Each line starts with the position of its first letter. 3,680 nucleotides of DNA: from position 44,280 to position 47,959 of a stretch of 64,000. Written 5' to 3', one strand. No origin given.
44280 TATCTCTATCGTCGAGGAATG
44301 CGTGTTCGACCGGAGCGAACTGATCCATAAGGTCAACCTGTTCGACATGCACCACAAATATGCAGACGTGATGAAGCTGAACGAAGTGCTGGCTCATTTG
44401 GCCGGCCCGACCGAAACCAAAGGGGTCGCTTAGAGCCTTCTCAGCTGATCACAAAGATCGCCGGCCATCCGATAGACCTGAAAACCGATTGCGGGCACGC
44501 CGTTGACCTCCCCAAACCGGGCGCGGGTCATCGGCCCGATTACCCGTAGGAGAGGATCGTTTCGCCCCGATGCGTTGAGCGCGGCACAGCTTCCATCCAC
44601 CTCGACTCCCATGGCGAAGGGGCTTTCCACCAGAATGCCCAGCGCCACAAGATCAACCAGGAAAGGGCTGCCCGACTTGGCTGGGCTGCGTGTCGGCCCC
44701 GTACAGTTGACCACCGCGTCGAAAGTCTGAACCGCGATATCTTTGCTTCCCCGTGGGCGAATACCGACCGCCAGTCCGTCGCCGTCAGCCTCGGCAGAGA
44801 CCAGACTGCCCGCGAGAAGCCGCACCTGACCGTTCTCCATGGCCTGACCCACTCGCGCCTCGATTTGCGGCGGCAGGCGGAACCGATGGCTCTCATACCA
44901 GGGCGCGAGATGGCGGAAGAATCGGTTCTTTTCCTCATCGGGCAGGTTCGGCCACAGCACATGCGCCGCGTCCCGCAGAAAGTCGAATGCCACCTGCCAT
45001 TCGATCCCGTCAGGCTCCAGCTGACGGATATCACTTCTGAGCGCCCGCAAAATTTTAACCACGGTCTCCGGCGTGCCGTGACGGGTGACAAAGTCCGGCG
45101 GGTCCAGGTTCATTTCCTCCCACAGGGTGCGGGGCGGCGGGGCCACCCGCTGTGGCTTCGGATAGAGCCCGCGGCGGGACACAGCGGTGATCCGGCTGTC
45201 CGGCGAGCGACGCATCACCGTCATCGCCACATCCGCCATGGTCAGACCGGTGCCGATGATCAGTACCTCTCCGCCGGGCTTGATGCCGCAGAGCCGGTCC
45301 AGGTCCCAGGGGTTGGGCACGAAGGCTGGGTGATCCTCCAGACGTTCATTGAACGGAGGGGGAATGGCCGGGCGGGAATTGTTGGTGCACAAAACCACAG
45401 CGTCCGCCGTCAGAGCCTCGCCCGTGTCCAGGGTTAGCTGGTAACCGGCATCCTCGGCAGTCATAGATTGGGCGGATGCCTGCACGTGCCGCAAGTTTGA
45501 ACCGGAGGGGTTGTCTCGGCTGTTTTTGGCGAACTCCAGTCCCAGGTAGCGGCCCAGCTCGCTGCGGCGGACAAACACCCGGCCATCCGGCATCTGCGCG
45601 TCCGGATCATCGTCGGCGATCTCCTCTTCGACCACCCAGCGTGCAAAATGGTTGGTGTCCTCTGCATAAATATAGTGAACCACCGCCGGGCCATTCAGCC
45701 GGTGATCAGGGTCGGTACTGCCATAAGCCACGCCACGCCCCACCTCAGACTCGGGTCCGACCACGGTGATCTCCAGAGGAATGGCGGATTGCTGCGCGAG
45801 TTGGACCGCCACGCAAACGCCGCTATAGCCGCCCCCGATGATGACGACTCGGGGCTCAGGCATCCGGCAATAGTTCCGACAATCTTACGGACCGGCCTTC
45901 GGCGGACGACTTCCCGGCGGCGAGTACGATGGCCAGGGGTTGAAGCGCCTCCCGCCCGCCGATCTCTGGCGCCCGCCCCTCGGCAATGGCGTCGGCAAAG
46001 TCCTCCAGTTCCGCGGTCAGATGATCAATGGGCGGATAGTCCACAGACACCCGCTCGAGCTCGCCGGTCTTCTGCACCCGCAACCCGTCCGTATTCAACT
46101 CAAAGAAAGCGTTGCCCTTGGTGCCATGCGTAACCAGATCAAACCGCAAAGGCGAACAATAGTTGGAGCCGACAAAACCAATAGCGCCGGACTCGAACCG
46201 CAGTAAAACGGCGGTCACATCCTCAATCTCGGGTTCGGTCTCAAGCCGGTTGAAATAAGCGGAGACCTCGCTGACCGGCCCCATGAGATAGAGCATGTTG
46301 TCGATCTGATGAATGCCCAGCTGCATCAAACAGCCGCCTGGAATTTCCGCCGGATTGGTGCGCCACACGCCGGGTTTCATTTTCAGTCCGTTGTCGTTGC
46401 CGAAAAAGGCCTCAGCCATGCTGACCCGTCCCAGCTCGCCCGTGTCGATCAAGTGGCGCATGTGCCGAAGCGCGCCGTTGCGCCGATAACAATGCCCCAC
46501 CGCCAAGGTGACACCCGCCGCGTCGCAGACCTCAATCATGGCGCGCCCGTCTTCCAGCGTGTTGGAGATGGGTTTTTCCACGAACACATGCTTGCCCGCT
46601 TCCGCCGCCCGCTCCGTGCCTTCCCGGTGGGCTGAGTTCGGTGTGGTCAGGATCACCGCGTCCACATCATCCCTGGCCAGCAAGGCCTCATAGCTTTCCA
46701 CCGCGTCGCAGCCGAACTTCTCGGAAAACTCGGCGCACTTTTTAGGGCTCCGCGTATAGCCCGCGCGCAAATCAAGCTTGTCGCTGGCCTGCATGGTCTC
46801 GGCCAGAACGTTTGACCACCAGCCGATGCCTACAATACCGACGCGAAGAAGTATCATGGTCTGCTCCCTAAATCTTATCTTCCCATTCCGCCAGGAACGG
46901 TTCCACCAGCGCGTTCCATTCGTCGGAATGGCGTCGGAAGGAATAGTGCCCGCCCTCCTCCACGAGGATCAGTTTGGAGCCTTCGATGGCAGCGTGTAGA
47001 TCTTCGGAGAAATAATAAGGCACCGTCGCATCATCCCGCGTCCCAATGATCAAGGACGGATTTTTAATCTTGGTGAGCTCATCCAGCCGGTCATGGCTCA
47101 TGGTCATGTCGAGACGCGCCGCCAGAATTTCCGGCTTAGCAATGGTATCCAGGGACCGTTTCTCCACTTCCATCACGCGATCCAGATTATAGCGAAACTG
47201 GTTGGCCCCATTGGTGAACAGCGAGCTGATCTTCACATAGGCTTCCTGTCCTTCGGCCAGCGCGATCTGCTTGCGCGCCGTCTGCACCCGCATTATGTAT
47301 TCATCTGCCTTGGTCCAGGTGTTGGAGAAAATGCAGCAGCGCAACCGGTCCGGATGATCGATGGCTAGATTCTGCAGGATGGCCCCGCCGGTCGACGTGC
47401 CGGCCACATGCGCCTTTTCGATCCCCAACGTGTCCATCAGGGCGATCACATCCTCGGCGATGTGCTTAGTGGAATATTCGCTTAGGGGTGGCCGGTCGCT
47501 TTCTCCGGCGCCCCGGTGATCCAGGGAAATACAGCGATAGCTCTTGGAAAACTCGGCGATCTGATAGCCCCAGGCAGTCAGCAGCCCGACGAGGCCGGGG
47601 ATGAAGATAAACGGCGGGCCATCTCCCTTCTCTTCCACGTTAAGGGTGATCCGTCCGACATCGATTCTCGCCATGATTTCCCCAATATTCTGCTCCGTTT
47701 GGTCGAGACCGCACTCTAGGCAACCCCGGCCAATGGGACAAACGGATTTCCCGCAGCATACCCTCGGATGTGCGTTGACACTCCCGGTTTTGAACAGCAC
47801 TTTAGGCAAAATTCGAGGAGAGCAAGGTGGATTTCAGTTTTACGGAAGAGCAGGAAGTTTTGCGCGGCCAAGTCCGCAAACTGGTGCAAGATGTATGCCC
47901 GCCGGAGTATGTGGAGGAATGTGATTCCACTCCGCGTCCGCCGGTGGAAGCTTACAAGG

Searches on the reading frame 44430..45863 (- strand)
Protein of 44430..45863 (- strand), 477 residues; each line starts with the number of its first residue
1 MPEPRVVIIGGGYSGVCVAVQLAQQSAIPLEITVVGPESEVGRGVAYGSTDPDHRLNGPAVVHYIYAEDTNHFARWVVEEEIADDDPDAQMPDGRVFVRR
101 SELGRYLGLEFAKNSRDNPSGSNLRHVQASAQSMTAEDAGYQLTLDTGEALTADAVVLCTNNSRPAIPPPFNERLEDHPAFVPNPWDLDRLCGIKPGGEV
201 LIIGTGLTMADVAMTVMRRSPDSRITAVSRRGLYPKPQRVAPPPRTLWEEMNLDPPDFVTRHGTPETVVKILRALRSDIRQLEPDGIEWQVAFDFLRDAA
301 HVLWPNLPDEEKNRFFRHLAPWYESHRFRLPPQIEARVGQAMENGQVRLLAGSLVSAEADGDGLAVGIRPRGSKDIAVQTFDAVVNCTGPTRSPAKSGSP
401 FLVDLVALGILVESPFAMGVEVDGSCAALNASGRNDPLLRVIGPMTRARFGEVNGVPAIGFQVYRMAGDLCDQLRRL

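Call 3: search_protein_families(library=pfam, proteins=[window:44430-45863:-])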
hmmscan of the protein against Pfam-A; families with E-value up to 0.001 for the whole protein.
window:44430-45863:- (477 aa): 5 families
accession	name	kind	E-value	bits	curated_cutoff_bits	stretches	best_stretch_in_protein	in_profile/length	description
PF13454.12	NAD_binding_9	-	6.2e-30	104.7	21.8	1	7-161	1-153/155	FAD-NAD(P)-binding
PF01266.30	DAO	-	3.6e-09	37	27.9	1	5-50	1-43/353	FAD dependent oxidoreductase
PF07992.20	Pyr_redox_2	-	2.2e-06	27.7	26.1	1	5-219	2-164/291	Pyridine nucleotide-disulphide oxidoreductase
PF13434.12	Lys_Orn_oxgnase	-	0.0001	22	21.3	0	119-232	113-223/339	L-lysine 6-monooxygenase/L-ornithine 5-monooxygenase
PF13450.12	NAD_binding_8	-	0.00096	19.8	21.9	0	8-62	1-51/68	NAD(P)-binding Rossmann-like domain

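Call 4: search_protein_families(library=ncbifam, proteins=[window:44430-45863:-])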
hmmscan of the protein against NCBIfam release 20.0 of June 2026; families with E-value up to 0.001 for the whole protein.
window:44430-45863:- (477 aa): 5 families
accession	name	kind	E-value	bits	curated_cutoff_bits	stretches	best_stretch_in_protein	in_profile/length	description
TIGR03197.1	MnmC_Cterm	equivalog_domain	7.9e-05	21.9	174.2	0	124-166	163-205/400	FAD-dependent 5-carboxymethylaminomethyl-2-thiouridine(34) oxidoreductase MnmC1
NF008845.0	PRK11883.1-5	equivalog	0.00036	18.9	560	0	131-162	253-284/468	protoporphyrinogen oxidase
TIGR03219.1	salicylate_mono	equivalog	0.0004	19.1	446.35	1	5-49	2-47/414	salicylate 1-monooxygenase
TIGR00562.1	proto_IX_ox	equivalog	0.00071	18.3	97.85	0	5-42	4-40/470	protoporphyrinogen oxidase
TIGR01988.1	Ubi-OHases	subfamily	0.00092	18.1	224.65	0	6-38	2-32/387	ubiquinone biosynthesis hydroxylase, UbiH/UbiF/VisC/COQ6 family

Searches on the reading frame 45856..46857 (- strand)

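Call 3: search_protein_families(library=pfam, proteins=[window:45856-46857:-])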
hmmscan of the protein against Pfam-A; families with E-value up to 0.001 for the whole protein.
window:45856-46857:- (333 aa): 4 families
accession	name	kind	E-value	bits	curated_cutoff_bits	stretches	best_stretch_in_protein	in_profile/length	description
PF22725.1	GFO_IDH_MocA_C3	-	3.5e-28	98.5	27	1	131-249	2-122/124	GFO/IDH/MocA C-terminal domain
PF01408.29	GFO_IDH_MocA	-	5e-27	95.4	24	1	4-122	1-120/120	Oxidoreductase family, NAD-binding Rossmann fold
PF02894.22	GFO_IDH_MocA_C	-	2.8e-20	73.5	22.9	1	134-326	1-218/218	Oxidoreductase family, C-terminal alpha/beta domain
PF03807.23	F420_oxidored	-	7.4e-05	23.7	21.6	1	5-84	1-79/94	NADP oxidoreductase coenzyme F420-dependent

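Call 4: search_protein_families(library=ncbifam, proteins=[window:45856-46857:-])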
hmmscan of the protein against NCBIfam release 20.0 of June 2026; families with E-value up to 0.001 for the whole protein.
window:45856-46857:- (333 aa): 10 families
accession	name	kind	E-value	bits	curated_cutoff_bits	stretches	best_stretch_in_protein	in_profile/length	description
NF040723.1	UDP-GlcNAcDh_Arch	equivalog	1.3e-38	133.2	450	1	4-318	1-301/302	UDP-N-acetylglucosamine 3-dehydrogenase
TIGR04380.1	myo_inos_iolG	equivalog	1.9e-38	132.2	355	1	4-325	2-330/330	inositol 2-dehydrogenase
NF041392.1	XylDh_Gfo6_Halo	equivalog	3.6e-34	118.1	350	1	4-325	17-349/350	D-xylose 1-dehydrogenase Gfo6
NF052479.1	LevoglcsnDh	equivalog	9.8e-27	93.6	650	1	42-203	50-213/386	levoglucosan dehydrogenase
NF008607.0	PRK11579.1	subfamily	2.5e-20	72.8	330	1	4-249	5-246/346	oxidoreductase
NF007574.0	PRK10206.1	equivalog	6.2e-16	58.4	352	1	55-248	56-243/345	oxidoreductase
NF058563.1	BT_2159_fam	equivalog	9.5e-15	54.4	650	1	5-187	2-178/350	disaccharide 3-dehydrogenase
NF052679.1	InsChiInosDhIolG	equivalog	1.6e-12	47.1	540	1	50-152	50-155/343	bifunctional inositol 2-dehydrogenase/D-chiro-inositol 1-dehydrogenase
NF058561.1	BT_2158_fam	equivalog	2.1e-10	39.8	750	1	62-151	94-183/487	glycoside 3-dehydrogenase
NF009830.0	PRK13304.1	equivalog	0.00014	21.4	267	1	3-93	1-90/265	aspartate dehydrogenase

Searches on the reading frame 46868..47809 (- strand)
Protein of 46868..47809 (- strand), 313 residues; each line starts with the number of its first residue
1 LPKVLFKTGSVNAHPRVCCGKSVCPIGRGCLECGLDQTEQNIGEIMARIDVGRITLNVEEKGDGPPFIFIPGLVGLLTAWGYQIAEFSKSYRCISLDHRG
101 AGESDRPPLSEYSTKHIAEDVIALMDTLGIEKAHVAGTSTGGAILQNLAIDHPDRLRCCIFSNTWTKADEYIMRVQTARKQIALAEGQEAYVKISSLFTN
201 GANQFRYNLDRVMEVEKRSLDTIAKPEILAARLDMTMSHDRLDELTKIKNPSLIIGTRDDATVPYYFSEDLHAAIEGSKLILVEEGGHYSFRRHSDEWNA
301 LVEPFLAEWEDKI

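Call 3: search_protein_families(library=pfam, proteins=[window:46868-47809:-])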
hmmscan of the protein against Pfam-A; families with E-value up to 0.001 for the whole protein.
window:46868-47809:- (313 aa): 4 families
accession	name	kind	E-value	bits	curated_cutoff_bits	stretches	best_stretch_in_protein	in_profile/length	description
PF00561.26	Abhydrolase_1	-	1.8e-29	103.6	25.8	1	65-291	1-241/245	alpha/beta hydrolase fold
PF12146.15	Hydrolase_4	-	6e-13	49.1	27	1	90-288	31-232/239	Serine aminopeptidase, S33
PF12697.13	Abhydrolase_6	-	2e-12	48.7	26.3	1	68-299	2-215/217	Alpha/beta hydrolase family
PF08386.16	Abhydrolase_4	-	1.2e-06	29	21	1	246-307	31-92/103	TAP-like protein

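Call 4: search_protein_families(library=ncbifam, proteins=[window:46868-47809:-])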
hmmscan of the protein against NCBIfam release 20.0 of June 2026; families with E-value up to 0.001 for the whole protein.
window:46868-47809:- (313 aa): 32 families (the best 25 are shown)
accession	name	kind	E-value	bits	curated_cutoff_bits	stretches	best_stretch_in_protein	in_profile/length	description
TIGR03611.1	RutD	equivalog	1.9e-42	145.4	238.5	1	59-307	8-256/258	pyrimidine utilization protein D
TIGR02427.1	protocat_pcaD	equivalog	5.5e-32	111.1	255.85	1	61-306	10-250/251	3-oxoadipate enol-lactonase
NF051488.1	bifunc_PcaDC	exception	1.1e-29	103.8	390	1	58-308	6-252/375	bifunctional 3-oxoadipate enol-lactonase/4-carboxymuconolactone decarboxylase PcaDC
NF051487.1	bifunc_PcaCD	exception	9.8e-24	84.2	430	1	77-307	185-412/413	bifunctional 4-carboxymuconolactone decarboxylase/3-oxoadipate enol-lactonase PcaCD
NF052610.1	macro_16_ester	equivalog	6.9e-23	81.4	420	1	93-303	54-274/281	alpha/beta fold macrolide esterase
TIGR01250.1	pro_imino_pep_2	subfamily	3.2e-20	72.9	167.65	2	83-187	44-152/288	proline iminopeptidase-family hydrolase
NF011457.0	PRK14875.1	equivalog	1.6e-18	66.8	307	1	39-306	105-369/372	acetoin dehydrogenase dihydrolipoyllysine-residue acetyltransferase subunit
TIGR03343.1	biphenyl_bphD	equivalog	3.8e-18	65.7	462.15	1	60-307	26-281/282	2-hydroxy-6-oxo-6-phenylhexa-2,4-dienoate hydrolase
NF033124.1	estX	equivalog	5.4e-18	65.1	600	1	66-302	25-272/280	macrolide esterase EstX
TIGR03056.1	bchO_mg_che_rel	equivalog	3.8e-17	62.2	172.55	1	44-160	6-124/278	alpha/beta fold hydrolase BchO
NF053693.1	esterase_mleCBF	exception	6.9e-17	61.7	564.5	1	90-303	51-272/279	CBF family alpha/beta fold macrolide esterase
NF041759.1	mac_hydro_EstT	equivalog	1.3e-16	60.7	450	1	88-303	48-271/278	macrolide hydrolase EstT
NF045632.1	hydroxlase_HsaD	equivalog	1.4e-16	60.3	400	1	78-156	48-129/290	4,5:9,10-diseco-3-hydroxy-5,9,17-trioxoandrosta-1(10),2-diene-4-oate hydrolase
NF053684.1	esterase_mleBCA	exception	5.9e-16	58.4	570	1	93-303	54-275/281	BCA family alpha/beta fold macrolide esterase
NF053683.1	esterase_mleBRB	exception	5.3e-15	55.7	585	1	95-307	56-274/280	BRB family alpha/beta fold macrolide esterase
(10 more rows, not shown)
